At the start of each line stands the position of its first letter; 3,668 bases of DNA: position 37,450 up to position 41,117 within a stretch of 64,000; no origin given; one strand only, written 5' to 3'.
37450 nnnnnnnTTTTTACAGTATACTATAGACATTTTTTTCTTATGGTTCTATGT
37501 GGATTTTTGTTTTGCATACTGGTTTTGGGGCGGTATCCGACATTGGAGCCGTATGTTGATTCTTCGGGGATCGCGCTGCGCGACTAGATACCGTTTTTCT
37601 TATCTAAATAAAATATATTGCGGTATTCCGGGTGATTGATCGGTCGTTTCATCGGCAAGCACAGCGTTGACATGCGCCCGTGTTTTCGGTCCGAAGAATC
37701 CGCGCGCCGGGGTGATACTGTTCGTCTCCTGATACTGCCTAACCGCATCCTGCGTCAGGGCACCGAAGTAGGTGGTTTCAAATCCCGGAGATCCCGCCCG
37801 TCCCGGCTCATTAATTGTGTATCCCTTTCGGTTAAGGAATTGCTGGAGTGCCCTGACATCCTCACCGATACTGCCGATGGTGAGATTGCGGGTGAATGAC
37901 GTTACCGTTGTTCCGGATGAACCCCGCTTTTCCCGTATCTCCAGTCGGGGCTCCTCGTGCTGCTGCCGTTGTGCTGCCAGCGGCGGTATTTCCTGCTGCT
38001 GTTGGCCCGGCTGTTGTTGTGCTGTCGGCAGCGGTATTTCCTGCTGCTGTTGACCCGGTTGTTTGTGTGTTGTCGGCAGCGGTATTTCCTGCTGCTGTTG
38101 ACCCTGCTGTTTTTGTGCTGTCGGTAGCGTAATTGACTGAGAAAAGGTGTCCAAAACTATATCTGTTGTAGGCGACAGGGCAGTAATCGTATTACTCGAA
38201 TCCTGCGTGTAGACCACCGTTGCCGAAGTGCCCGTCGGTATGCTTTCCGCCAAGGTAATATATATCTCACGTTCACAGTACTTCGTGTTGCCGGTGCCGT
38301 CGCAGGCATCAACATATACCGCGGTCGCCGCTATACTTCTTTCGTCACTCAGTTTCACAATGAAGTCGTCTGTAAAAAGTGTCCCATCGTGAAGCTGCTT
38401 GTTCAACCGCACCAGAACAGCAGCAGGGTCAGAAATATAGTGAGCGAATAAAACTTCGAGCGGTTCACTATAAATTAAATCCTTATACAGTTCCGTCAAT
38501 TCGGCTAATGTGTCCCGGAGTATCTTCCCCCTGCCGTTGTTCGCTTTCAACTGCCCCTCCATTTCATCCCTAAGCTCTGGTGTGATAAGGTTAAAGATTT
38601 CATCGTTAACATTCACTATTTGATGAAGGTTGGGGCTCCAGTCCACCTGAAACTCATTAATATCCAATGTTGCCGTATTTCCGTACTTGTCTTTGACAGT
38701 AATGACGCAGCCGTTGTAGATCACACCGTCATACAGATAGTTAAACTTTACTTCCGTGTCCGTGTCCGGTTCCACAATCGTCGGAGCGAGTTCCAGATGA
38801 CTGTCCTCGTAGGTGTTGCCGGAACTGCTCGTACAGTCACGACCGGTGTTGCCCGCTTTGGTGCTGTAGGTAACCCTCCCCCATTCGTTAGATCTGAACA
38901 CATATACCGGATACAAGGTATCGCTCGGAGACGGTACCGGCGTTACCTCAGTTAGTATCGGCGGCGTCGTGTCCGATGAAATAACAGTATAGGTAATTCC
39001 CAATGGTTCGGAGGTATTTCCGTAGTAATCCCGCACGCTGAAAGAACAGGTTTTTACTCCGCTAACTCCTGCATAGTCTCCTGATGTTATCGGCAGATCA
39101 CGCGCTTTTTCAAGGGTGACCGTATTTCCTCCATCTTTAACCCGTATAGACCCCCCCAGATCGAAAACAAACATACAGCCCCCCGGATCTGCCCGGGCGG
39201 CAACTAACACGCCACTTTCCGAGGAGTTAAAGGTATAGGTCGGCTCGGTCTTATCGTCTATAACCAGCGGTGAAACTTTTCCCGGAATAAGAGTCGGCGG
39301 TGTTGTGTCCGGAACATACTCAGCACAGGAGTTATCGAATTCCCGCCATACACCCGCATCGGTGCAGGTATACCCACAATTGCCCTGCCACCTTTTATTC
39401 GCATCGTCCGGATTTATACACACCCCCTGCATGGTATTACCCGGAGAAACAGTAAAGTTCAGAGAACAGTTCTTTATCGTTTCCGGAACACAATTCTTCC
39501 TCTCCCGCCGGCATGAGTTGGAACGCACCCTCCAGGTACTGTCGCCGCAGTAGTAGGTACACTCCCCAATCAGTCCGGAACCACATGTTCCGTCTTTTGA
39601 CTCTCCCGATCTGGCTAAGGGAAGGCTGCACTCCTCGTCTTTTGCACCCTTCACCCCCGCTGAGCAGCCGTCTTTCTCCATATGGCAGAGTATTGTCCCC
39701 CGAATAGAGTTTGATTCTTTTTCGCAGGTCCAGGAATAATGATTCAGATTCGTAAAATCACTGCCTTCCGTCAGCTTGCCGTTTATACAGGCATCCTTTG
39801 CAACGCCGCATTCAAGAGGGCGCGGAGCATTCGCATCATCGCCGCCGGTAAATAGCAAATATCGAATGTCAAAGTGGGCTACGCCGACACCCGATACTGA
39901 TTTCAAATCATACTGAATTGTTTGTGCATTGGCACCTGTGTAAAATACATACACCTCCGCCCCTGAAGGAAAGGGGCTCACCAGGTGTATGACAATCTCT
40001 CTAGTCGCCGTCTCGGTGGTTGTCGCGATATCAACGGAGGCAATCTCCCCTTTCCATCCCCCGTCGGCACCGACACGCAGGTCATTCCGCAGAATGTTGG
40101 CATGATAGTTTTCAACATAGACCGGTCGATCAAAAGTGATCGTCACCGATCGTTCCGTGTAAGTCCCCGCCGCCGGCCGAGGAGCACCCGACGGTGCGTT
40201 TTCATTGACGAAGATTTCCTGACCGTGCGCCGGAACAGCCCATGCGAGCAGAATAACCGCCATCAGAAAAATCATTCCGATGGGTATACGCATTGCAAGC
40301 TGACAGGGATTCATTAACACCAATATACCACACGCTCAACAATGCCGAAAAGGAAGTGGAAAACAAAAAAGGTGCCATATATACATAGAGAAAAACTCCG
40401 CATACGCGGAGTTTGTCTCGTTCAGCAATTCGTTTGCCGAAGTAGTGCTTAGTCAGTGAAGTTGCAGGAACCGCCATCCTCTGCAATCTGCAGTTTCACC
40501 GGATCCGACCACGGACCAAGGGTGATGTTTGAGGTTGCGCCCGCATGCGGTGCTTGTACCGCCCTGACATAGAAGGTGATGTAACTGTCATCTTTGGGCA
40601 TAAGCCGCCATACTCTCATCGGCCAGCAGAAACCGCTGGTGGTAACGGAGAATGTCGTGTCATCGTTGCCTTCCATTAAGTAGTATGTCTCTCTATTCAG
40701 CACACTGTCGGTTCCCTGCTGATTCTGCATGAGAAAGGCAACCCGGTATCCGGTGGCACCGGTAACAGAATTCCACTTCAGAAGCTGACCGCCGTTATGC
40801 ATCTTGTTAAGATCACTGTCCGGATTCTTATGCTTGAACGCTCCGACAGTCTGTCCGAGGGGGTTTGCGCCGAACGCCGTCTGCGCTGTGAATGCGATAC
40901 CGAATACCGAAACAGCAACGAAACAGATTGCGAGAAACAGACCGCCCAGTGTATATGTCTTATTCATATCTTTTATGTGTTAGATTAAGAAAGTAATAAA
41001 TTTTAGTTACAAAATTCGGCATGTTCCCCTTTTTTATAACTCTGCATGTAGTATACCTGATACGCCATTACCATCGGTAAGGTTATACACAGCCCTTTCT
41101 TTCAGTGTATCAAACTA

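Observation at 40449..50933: Ten-kb surface-protein locus bracketed by paralogous FN3-like genes; four consecutive proteins end in peptidoglycan-binding domains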

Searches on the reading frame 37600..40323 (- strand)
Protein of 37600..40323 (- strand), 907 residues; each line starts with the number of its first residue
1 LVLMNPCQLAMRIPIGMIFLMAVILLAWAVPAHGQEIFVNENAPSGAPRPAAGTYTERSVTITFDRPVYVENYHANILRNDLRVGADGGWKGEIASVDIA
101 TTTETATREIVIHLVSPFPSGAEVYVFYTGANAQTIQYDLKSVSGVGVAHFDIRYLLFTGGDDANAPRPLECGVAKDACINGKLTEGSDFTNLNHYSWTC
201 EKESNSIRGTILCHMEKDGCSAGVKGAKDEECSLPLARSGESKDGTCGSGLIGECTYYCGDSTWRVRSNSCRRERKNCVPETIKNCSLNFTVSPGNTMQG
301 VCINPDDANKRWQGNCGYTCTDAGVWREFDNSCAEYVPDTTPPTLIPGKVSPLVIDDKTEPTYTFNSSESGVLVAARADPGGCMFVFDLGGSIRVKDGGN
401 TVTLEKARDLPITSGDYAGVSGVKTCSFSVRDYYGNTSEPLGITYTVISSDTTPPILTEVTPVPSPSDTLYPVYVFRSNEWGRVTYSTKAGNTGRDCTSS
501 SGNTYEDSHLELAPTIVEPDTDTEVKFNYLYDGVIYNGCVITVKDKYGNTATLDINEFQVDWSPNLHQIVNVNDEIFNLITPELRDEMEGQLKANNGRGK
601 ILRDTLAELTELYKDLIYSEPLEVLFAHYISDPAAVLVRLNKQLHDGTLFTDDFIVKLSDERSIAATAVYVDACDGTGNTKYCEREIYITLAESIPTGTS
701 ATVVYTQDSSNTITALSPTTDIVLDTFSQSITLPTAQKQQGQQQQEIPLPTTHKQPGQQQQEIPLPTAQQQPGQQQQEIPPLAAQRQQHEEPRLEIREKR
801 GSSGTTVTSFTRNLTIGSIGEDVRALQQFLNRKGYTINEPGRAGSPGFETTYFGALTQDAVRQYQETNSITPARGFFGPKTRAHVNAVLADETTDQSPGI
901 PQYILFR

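Call 4: search_protein_families(library=pfam, proteins=[window:37600-40323:-], max_evalue=0.01)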
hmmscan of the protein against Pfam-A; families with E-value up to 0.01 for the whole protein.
window:37600-40323:- (907 aa): 1 family
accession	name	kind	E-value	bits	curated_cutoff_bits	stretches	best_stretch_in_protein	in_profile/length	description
PF01471.23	PG_binding_1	-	3.1e-09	37.3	23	1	820-883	2-55/57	Putative peptidoglycan binding domain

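Call 47: search_protein_families(library=ncbifam, proteins=[window:37600-40293:-], max_evalue=0.01)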
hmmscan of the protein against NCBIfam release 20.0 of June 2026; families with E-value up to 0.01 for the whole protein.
window:37600-40293:- (897 aa): 1 family
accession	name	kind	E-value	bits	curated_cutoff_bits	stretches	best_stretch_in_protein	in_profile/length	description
TIGR02869.1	spore_SleB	equivalog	0.0055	16.6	236.5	0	803-882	6-75/201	spore cortex-lytic enzyme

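Call 74: search_solved_structures(query=window:37600-40293:-, max_evalue=1)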
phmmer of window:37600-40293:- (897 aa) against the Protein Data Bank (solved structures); distinct sequences matched with E-value up to 1: 2.
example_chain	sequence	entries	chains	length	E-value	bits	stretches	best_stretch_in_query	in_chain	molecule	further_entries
6urq_C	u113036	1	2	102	0.44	11.6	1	733-794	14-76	P antigen family member 4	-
9axv_Am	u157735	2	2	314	0.64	11.1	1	247-374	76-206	Small ribosomal subunit protein RACK1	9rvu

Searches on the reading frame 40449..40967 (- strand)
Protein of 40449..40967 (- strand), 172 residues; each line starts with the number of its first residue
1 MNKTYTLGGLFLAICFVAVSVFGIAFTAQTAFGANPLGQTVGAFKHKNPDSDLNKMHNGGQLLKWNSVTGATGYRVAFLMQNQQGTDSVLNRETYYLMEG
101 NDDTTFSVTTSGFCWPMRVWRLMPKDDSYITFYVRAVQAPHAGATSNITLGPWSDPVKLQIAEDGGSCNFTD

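Call 4: search_protein_families(library=pfam, proteins=[window:40449-40967:-], max_evalue=0.01)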
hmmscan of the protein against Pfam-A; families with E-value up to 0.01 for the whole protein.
window:40449-40967:- (172 aa): 0 families

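Call 10: find_homologous_proteins(query=window:40449-40967:-)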
Query window:40449-40967:- (172 aa): 1 proteins with E <= 0.001 among 30 candidates.
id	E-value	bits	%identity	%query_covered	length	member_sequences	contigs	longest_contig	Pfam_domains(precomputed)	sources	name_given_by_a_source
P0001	6.9e-115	398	100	100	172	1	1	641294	-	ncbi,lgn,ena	-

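Call 12: list_cluster_members(proteins=[window:40449-40967:-, window:50451-50933:-, window:36494-37456:-, window:46565-48655:+])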
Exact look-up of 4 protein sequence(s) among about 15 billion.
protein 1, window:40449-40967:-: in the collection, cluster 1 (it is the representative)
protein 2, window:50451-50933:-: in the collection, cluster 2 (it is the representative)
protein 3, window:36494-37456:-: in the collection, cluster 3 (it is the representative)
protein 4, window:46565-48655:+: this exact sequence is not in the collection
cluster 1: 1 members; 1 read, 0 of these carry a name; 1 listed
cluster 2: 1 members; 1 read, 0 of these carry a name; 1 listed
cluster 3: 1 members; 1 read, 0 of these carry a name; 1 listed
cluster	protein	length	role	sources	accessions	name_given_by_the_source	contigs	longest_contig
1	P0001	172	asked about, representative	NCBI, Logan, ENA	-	-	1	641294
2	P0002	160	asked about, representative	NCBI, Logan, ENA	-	-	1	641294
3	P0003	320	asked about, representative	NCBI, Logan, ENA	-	-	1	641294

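Call 14: find_encoding_contigs(protein=P0001, flank=10000, max_places=3)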
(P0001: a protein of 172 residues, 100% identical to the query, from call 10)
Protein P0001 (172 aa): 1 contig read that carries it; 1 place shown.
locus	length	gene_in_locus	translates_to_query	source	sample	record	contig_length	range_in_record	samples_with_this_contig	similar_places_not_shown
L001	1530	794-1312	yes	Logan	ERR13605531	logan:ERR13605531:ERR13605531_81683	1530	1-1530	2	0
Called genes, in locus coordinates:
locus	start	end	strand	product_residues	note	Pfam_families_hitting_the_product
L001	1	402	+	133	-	?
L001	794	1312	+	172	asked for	-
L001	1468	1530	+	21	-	?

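Call 19: search_solved_structures(query=A1, max_evalue=10)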
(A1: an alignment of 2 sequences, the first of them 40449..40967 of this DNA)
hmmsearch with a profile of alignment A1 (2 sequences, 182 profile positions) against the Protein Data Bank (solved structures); distinct sequences matched with E-value up to 10: 9.
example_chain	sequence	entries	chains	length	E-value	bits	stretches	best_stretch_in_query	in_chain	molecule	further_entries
5eip_A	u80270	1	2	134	0.4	13.8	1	23-81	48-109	YTH domain-containing protein mmi1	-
5hfz_A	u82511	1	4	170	0.41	13.7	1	23-81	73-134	YTH domain-containing protein mmi1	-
5o8m_A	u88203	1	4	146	0.42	13.7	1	23-81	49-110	YTH domain-containing protein mmi1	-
5eim_A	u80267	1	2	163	0.43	13.7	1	23-81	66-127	YTH domain-containing protein mmi1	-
6fpp_A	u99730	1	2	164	0.44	13.6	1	23-81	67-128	YTH domain-containing protein mmi1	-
5dno_A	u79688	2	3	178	0.44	13.6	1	23-81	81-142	YTH domain-containing protein mmi1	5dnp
5h8a_A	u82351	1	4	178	0.45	13.6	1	23-81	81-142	YTH domain-containing protein mmi1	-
6fpq_A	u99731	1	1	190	0.54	13.3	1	23-81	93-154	YTH domain-containing protein mmi1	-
6fpx_A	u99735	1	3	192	0.56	13.3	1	23-81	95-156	YTH domain-containing protein mmi1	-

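Call 20: search_protein_representatives(alignment_id=A1)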
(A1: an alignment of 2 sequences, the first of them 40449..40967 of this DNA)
Query: 2 sequences, 182 profile positions. Proteins with E-value up to 0.001 (for the whole library): 366; up to 1e-10: 32; up to 1e-30: 3. The best 150 are listed.
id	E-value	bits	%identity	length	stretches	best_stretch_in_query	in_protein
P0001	2.1e-95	334.1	-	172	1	1-181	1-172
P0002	1.6e-83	295.4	-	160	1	1-182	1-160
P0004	1.6e-38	148.7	-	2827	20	61-95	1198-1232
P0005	2.2e-27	112.4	-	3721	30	82-161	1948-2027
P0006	1.1e-23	100.4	-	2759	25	62-101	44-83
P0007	1.2e-23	100.2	-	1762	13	5-89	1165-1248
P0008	3.8e-21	92.1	-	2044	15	57-95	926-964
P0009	6.2e-21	91.4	-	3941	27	59-95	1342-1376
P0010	9.3e-21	90.8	-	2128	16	58-108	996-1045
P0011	6.9e-20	88.0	-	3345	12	28-89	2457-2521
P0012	2.8e-17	79.5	-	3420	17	61-83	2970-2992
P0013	3.1e-17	79.3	-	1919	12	56-110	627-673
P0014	1.2e-16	77.5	-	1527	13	25-110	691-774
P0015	2.2e-16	76.6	-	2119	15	51-84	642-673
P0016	1.1e-14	71.0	-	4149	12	42-106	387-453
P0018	1.8e-14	70.3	-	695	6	60-114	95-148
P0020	2.6e-13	66.5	-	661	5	44-77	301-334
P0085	1.8e-07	47.5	-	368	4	51-118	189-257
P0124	2.7e-06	43.7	-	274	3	59-107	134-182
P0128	3.1e-06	43.5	-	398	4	58-84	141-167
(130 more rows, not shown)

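Call 22: search_protein_families(library=pfam, proteins=[P0018, P0085, P0124, P0020, P0128], max_evalue=0.001)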
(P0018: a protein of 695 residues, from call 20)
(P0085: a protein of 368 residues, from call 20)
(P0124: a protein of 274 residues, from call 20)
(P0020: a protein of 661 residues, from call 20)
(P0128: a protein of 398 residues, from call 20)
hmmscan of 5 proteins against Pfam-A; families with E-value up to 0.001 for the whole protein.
P0018 (695 aa): 3 families
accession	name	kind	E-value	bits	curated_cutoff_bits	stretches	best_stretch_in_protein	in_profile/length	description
PF21910.2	GH85_C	-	5e-24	85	27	0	623-653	18-48/95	GH85 endohexosaminidases, C-terminal domain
PF18013.6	Phage_lysozyme2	-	8.5e-07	29.7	28.2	1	5-74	70-137/140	Phage tail lysozyme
PF22633.2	F5_F8_type_C_2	-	9e-05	23.5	27.8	0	91-137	29-78/91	NedA-like, galactose-binding domain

P0085 (368 aa): 1 family
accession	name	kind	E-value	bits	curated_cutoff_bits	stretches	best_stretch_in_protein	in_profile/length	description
PF21910.2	GH85_C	-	4.1e-06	27.6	27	0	106-139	19-53/95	GH85 endohexosaminidases, C-terminal domain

P0124 (274 aa): 5 families
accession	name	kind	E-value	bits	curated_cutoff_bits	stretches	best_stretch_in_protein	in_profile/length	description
PF00041.27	fn3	-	4.1e-17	62.6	25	2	37-111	5-80/84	Fibronectin type III domain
PF21910.2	GH85_C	-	2.3e-08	34.8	27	0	130-180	12-63/95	GH85 endohexosaminidases, C-terminal domain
PF16383.10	DUF4992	-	6.3e-08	33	29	0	107-187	37-122/183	Domain of unknown function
PF20251.4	Big_14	-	0.00052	20.4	27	0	147-187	36-76/104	Bacterial Ig-like domain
PF16893.11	fn3_2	-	0.00088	19.8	27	0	131-187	12-72/89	Fibronectin type III domain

P0020 (661 aa): 7 families
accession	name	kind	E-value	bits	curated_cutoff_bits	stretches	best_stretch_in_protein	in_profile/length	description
PF13306.12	LRR_5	-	1.1e-25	90.5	27.7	1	69-183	1-112/127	BspA type Leucine rich repeat region (6 copies)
PF21910.2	GH85_C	-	7.6e-22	78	27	0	310-351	10-51/95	GH85 endohexosaminidases, C-terminal domain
PF04234.18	CopC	-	2e-06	29.1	23.3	0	295-326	45-77/92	CopC domain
PF23504.1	YodE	-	3e-06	27.2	27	0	595-619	7-31/48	YodE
PF04328.18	Sel_put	-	2.8e-05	24.6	25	0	232-247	12-27/61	Selenoprotein, putative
PF01571.26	GCV_T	-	7.1e-05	22.6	25.6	0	300-361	159-221/255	Aminomethyltransferase folate-binding domain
PF08877.16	MepB-like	-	0.0002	21.5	27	0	289-329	4-44/122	MepB-like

P0128 (398 aa): 10 families
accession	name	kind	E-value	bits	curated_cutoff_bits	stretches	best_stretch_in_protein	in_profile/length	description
PF00041.27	fn3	-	8.6e-39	132.1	25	4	49-121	7-82/84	Fibronectin type III domain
PF16893.11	fn3_2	-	1.3e-13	51.3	27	0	43-117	3-81/89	Fibronectin type III domain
PF09294.16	Interfer-bind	-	2.3e-10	41.1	21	0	235-298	33-96/104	Interferon-alpha/beta receptor, fibronectin type III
PF25300.1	Fn3_Dep-1_3rd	-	1.7e-06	28.2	26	0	226-294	6-79/85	Dep-1 third Fn3-like domain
PF01108.23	Tissue_fac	-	3.6e-06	27.2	27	0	322-384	36-102/107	Tissue factor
PF25814.1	fn3_SORL1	-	4.2e-06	27.1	27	0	308-375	3-70/90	SORL1-like, fn3 domain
PF25059.1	FN3_DSCAM-DSCAML_C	-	8e-06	26.5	39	0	246-287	23-65/89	DSCAM/DSCAML C-terminal Fn3-like domain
PF16389.11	DUF4998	-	0.00011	22.2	29.1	0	229-282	130-185/199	Domain of unknown function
PF24058.1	DUF7359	-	0.00022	21.4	27.5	0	245-289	68-110/123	Domain of unknown function (DUF7359)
PF24735.1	DUF7686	-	0.00024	21.4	24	0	267-293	5-30/73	Domain of unknown function (DUF7686)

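Call 23: predict_structure(alignment_id=A1)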
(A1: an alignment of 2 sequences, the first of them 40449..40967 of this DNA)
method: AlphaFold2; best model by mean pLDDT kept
length: 172 residues; sequences in the alignment: 2
mean_pLDDT: 47.7   pTM: 0.40
mean pLDDT of the five models: 47.7, 42.4, 41.8, 39.1, 36.8
residues with pLDDT >= 90: 0; 70-90: 12; 50-70: 57; < 50: 103
segments of 3 or more residues with pLDDT < 50: 25-62, 66-68, 81-87, 92-128, 140-143, 160-172
pLDDT, mean of each block of 10 residues (from residue 1): 61 76 48 36 33 36 51 59 48 36 35 44 42 61 54 56 39 27
secondary structure, 60 per line:
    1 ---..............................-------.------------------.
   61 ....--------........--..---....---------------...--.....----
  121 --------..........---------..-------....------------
elements in order: H4-33 E60-64 E73-80 E88-91 E107-109 E112-116 E129-138 E157-160

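Call 47: search_protein_families(library=ncbifam, proteins=[window:40449-40967:-], max_evalue=0.01)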
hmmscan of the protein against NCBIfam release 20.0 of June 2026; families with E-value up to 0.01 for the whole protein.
window:40449-40967:- (172 aa): 0 families
